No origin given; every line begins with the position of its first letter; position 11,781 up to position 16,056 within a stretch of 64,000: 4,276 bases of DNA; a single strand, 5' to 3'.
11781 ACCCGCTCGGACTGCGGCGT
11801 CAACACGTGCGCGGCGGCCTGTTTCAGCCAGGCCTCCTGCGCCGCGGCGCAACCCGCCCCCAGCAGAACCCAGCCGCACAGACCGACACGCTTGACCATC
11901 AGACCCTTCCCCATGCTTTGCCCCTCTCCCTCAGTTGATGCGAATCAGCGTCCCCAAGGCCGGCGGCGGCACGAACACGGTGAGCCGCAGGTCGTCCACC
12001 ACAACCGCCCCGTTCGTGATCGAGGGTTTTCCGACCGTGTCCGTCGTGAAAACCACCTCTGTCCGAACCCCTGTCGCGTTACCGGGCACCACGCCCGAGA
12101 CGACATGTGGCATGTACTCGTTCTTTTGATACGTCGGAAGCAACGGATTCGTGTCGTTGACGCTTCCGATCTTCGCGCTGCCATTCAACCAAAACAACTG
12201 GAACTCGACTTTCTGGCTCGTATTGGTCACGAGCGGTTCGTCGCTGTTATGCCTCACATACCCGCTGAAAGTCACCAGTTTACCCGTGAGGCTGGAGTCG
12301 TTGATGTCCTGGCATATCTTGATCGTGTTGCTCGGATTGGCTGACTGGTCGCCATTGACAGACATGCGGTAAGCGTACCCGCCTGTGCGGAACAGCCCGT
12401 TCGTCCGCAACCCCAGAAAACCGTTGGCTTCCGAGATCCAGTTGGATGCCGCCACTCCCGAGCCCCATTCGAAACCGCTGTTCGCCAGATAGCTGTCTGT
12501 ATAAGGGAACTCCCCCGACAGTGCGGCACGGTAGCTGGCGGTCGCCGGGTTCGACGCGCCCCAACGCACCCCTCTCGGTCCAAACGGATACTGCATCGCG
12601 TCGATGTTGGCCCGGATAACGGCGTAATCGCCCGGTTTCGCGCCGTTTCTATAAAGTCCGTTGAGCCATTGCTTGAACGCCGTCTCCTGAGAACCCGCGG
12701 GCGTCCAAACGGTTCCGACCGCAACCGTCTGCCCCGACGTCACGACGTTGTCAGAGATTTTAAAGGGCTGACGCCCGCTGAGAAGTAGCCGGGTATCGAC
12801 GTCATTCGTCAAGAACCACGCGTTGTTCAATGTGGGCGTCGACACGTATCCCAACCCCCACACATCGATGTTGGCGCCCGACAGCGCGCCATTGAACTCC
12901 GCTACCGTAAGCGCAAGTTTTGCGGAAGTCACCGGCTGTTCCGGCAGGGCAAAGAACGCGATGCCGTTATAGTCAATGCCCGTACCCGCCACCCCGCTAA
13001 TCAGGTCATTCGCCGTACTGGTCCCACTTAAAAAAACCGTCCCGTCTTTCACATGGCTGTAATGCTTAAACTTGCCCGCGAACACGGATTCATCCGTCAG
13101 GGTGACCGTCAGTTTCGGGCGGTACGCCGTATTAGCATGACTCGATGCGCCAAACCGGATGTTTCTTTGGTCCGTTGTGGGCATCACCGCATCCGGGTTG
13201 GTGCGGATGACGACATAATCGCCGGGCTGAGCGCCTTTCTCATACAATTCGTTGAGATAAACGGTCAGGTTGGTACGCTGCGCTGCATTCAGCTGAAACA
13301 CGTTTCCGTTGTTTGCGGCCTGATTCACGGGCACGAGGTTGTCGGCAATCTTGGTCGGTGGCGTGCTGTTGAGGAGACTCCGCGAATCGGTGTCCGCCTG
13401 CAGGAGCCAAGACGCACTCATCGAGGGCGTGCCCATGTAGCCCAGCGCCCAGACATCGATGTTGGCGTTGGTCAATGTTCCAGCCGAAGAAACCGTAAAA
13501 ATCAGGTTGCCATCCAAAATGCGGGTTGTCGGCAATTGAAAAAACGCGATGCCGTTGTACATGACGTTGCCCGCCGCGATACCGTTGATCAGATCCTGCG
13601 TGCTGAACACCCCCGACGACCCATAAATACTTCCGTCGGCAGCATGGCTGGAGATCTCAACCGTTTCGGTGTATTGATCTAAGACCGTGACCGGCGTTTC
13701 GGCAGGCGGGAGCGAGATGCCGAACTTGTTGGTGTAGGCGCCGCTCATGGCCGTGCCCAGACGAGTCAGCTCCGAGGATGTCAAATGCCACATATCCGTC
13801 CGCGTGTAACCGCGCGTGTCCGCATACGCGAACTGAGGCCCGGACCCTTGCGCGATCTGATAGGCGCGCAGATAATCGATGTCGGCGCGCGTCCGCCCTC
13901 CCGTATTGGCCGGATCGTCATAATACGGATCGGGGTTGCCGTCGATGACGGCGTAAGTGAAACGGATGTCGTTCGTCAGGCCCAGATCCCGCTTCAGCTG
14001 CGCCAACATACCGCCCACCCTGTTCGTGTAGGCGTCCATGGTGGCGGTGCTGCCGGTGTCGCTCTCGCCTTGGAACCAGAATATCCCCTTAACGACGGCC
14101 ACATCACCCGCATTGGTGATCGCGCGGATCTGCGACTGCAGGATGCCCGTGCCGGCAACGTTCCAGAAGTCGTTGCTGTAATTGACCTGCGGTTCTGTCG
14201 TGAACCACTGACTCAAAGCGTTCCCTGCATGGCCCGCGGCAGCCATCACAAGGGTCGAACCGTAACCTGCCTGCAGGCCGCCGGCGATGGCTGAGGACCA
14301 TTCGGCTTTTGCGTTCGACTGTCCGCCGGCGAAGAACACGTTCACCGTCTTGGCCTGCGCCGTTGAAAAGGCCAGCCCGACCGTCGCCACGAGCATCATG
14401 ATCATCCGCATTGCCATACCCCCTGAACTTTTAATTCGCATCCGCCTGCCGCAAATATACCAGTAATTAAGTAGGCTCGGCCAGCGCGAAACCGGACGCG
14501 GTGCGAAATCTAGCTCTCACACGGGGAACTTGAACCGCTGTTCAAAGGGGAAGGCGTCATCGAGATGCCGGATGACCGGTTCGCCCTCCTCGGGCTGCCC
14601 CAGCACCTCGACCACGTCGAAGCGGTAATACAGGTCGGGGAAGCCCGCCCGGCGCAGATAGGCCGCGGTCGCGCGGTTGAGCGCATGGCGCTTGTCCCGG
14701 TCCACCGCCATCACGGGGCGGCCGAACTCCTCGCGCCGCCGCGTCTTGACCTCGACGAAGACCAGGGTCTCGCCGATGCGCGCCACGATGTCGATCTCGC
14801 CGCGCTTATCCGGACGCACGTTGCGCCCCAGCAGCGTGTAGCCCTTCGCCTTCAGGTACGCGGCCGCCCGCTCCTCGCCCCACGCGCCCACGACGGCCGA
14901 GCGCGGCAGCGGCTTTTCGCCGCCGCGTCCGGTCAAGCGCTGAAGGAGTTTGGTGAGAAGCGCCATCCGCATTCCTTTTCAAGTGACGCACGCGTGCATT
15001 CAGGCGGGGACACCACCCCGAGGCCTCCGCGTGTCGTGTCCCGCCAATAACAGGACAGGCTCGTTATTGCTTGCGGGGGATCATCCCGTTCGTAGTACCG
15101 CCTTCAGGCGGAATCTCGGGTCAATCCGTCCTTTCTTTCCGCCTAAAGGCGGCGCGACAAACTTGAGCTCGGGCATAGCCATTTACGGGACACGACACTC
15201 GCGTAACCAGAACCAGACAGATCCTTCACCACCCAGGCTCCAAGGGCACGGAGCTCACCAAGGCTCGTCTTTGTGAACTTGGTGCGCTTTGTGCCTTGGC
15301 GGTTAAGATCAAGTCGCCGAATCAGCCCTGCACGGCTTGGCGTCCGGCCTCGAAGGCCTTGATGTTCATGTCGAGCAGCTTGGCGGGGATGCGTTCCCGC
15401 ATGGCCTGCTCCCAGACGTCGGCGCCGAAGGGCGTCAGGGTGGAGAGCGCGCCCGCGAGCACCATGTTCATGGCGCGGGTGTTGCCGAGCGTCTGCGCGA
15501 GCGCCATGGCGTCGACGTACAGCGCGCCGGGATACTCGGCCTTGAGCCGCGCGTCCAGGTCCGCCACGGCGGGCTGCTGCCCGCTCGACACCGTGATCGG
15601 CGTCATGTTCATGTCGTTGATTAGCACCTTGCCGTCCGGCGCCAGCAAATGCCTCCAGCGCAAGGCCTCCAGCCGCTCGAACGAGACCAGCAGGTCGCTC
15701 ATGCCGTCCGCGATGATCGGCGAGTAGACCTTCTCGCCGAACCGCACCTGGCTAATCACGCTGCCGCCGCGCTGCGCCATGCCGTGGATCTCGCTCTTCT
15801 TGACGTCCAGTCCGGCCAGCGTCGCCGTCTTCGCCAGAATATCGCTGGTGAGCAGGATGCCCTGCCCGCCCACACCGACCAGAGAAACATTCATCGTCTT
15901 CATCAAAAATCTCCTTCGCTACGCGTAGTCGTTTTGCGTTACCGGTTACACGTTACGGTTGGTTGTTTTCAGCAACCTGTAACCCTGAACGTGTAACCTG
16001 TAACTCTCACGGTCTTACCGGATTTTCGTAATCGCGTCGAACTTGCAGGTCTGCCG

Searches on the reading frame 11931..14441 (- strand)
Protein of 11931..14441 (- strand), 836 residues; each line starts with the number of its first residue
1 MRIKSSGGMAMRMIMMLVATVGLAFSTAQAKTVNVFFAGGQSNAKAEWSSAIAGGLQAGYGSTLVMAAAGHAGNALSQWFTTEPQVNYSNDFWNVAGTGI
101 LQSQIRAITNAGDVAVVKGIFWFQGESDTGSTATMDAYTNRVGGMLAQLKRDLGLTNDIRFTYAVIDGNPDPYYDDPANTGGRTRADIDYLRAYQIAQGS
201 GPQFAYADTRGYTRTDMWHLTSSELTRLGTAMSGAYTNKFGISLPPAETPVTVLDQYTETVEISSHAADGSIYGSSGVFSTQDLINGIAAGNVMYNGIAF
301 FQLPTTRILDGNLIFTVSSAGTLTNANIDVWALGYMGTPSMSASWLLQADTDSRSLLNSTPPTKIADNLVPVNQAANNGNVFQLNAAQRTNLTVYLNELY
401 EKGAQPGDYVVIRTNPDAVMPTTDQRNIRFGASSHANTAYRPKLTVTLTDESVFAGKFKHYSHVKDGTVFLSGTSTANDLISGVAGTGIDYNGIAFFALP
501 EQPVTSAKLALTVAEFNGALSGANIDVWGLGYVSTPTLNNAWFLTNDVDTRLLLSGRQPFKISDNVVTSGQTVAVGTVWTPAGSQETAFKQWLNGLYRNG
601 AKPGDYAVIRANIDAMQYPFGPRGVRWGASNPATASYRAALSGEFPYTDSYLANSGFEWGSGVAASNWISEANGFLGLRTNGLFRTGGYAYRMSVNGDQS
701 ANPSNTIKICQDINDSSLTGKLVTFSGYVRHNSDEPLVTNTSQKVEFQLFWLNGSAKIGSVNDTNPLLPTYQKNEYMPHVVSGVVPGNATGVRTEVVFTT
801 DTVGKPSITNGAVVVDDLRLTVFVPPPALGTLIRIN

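Call 20: search_protein_families(library=pfam, proteins=[window:11931-14441:-], max_evalue=0.001)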
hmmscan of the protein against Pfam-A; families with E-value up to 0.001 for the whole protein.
window:11931-14441:- (836 aa): 1 family
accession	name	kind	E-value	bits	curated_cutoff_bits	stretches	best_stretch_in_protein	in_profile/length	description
PF03629.24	SASA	-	1.4e-12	48.1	24.8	1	71-237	90-225/226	Carbohydrate esterase, sialic acid-specific acetylesterase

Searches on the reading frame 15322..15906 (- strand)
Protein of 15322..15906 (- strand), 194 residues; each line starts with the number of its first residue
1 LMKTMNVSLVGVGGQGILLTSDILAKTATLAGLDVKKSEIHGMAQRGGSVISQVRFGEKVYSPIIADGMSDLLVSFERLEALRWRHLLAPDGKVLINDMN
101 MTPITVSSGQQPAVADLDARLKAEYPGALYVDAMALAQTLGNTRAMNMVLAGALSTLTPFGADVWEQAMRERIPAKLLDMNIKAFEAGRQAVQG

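Call 54: search_protein_families(library=pfam, proteins=[window:15322-15906:-], max_evalue=0.001)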
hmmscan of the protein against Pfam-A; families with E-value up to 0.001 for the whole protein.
window:15322-15906:- (194 aa): 1 family
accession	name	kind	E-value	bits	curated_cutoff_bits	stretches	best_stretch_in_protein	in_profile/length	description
PF01558.24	POR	-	4.6e-39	134.8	27.4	1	13-190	1-173/173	Pyruvate ferredoxin/flavodoxin oxidoreductase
